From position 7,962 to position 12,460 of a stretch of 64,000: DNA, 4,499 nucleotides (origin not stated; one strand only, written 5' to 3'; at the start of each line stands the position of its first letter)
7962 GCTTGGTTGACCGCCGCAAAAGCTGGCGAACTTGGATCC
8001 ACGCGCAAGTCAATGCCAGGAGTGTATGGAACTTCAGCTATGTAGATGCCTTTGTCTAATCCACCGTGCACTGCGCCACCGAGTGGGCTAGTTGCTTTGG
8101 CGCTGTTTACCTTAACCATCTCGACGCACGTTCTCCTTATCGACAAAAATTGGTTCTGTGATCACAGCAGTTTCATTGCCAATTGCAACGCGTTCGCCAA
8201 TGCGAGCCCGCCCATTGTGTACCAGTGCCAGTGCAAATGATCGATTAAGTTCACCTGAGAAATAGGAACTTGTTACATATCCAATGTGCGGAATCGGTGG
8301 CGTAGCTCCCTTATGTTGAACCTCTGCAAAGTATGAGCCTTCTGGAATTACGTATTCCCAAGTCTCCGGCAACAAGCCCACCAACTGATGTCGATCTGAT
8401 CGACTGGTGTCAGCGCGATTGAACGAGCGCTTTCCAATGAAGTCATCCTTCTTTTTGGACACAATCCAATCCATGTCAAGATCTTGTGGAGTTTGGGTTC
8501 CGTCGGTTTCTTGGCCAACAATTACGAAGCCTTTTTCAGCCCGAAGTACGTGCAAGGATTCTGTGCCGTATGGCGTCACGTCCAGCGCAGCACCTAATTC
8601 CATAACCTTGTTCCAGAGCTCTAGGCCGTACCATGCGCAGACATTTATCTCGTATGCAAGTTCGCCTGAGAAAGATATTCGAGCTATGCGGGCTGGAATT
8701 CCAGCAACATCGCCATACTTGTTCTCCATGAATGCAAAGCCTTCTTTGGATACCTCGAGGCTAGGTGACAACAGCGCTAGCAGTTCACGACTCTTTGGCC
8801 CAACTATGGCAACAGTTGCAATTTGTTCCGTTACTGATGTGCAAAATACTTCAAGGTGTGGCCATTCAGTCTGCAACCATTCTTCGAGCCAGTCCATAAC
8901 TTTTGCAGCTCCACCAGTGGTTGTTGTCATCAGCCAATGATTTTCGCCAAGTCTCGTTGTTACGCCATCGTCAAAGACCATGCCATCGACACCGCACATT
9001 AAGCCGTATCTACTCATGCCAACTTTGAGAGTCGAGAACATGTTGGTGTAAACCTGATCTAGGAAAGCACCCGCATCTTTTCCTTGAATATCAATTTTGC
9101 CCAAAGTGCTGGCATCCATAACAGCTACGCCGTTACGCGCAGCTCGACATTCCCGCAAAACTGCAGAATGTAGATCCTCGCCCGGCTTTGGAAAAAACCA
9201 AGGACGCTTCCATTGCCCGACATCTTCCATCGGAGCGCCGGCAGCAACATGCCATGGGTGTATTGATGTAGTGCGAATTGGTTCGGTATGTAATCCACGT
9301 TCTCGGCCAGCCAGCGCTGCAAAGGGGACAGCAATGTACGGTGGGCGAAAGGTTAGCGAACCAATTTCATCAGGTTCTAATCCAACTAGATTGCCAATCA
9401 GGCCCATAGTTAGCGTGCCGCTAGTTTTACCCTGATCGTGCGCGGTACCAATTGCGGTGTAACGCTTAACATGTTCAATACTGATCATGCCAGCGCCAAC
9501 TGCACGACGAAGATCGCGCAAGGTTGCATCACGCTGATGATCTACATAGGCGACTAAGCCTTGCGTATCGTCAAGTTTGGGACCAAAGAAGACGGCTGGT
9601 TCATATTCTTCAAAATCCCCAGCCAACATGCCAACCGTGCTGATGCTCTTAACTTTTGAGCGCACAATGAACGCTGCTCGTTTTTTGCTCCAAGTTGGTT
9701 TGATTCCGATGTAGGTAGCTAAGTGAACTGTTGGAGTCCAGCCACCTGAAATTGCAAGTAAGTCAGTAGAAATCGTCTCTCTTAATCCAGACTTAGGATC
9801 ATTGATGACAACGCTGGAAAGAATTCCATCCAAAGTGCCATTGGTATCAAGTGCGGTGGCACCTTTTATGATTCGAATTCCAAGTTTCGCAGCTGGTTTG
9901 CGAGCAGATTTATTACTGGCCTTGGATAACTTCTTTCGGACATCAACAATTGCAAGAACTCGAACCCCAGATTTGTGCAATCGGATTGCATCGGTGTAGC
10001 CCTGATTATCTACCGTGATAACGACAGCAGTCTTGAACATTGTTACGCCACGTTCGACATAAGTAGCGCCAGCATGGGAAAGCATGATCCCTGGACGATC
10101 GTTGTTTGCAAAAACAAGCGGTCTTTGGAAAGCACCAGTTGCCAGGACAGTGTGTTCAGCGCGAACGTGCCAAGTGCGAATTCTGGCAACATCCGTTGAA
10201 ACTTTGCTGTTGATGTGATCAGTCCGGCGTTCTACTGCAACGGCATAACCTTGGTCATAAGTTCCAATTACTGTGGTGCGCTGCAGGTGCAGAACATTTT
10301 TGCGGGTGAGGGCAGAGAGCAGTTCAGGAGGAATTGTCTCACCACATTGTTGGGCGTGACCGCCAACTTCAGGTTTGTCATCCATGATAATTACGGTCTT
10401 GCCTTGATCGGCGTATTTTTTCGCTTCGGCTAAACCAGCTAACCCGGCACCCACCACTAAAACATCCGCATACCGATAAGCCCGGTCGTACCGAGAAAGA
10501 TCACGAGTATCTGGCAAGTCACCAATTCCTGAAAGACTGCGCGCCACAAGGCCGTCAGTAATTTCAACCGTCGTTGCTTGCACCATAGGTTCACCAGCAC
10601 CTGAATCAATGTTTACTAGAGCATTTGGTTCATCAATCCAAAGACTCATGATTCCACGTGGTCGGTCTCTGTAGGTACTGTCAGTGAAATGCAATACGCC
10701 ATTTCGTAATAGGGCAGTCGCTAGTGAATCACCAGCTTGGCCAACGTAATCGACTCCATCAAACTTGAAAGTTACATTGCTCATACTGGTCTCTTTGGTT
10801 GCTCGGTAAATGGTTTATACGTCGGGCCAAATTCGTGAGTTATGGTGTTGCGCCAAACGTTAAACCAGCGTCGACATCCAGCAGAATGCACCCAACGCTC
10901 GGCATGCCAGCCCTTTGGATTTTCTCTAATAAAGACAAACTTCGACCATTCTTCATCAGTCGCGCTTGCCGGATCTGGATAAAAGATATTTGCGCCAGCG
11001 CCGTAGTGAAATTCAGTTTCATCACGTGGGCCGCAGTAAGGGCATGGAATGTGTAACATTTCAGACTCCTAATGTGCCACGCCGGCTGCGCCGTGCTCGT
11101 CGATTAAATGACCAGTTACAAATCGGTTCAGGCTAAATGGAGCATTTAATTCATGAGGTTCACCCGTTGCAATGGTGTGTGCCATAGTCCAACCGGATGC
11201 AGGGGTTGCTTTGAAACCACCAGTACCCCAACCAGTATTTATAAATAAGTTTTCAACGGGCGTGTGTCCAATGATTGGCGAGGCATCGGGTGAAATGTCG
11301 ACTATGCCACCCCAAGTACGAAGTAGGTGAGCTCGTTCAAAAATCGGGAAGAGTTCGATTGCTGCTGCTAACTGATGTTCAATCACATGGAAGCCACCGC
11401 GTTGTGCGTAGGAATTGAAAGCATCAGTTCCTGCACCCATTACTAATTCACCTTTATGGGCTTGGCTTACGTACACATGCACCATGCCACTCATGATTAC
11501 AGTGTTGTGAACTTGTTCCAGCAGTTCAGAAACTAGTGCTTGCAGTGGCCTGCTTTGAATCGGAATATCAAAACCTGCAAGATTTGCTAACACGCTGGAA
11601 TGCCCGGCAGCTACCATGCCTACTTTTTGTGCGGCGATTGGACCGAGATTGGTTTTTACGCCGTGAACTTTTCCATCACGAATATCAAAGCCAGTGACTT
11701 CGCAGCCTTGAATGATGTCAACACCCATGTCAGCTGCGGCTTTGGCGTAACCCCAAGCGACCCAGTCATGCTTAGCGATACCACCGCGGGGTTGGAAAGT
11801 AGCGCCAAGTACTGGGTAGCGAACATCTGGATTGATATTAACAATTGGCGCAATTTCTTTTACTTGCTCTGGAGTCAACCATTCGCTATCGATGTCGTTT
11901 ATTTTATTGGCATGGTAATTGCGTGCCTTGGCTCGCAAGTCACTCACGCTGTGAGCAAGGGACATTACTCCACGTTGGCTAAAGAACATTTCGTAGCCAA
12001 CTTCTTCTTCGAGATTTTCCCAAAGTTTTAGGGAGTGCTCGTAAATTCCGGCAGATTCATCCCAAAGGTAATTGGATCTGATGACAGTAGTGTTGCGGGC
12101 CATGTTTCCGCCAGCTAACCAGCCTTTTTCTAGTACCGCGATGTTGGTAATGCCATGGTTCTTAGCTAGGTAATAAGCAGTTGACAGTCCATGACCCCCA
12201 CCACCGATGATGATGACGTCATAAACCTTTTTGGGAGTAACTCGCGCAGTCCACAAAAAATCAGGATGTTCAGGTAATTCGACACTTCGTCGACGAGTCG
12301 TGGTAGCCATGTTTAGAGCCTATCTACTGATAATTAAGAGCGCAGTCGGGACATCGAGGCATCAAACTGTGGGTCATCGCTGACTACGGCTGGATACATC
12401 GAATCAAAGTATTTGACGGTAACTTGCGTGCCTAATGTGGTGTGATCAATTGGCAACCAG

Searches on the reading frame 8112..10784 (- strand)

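Call 14: search_protein_families(library=pfam, proteins=[window:8112-10784:-], max_evalue=0.00001)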
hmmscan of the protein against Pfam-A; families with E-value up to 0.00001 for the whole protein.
window:8112-10784:- (890 aa): 8 families
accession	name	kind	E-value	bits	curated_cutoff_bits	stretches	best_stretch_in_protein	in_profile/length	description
PF01571.26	GCV_T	-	8.9e-65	218.9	25.6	1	509-773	2-254/255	Aminomethyltransferase folate-binding domain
PF17806.6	SO_alpha_A3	-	2.6e-23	82.5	23.1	1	412-494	4-87/87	Sarcosine oxidase A3 domain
PF13510.11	Fer2_4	-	2.9e-18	66.1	22.8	1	3-84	3-80/82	2Fe-2S iron-sulfur cluster binding domain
PF07992.20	Pyr_redox_2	-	6.8e-10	39.3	26.1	1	107-363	2-251/291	Pyridine nucleotide-disulphide oxidoreductase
PF08669.17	GCV_T_C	-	2e-08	34.4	25.9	1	800-882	2-80/80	Glycine cleavage T-protein C-terminal barrel domain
PF00890.30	FAD_binding_2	-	1e-06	28.7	20.4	1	107-145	1-39/414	FAD binding domain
PF13450.12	NAD_binding_8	-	3.4e-06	27.7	21.9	0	110-145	1-36/68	NAD(P)-binding Rossmann-like domain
PF00070.33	Pyr_redox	-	6.8e-06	26.9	22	0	108-171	2-62/82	Pyridine nucleotide-disulphide oxidoreductase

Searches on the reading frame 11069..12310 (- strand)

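Call 14: search_protein_families(library=pfam, proteins=[window:11069-12310:-], max_evalue=0.00001)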
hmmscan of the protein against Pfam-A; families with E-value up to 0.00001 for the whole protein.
window:11069-12310:- (413 aa): 3 families
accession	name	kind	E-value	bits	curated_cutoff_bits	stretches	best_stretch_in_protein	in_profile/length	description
PF01266.30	DAO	-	2.1e-65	222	27.9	1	31-378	1-352/353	FAD dependent oxidoreductase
PF13450.12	NAD_binding_8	-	3.2e-07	30.9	21.9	1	34-75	1-40/68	NAD(P)-binding Rossmann-like domain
PF01946.23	Thi4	-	2.6e-06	27.3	26.2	1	30-70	18-57/235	Thi4 family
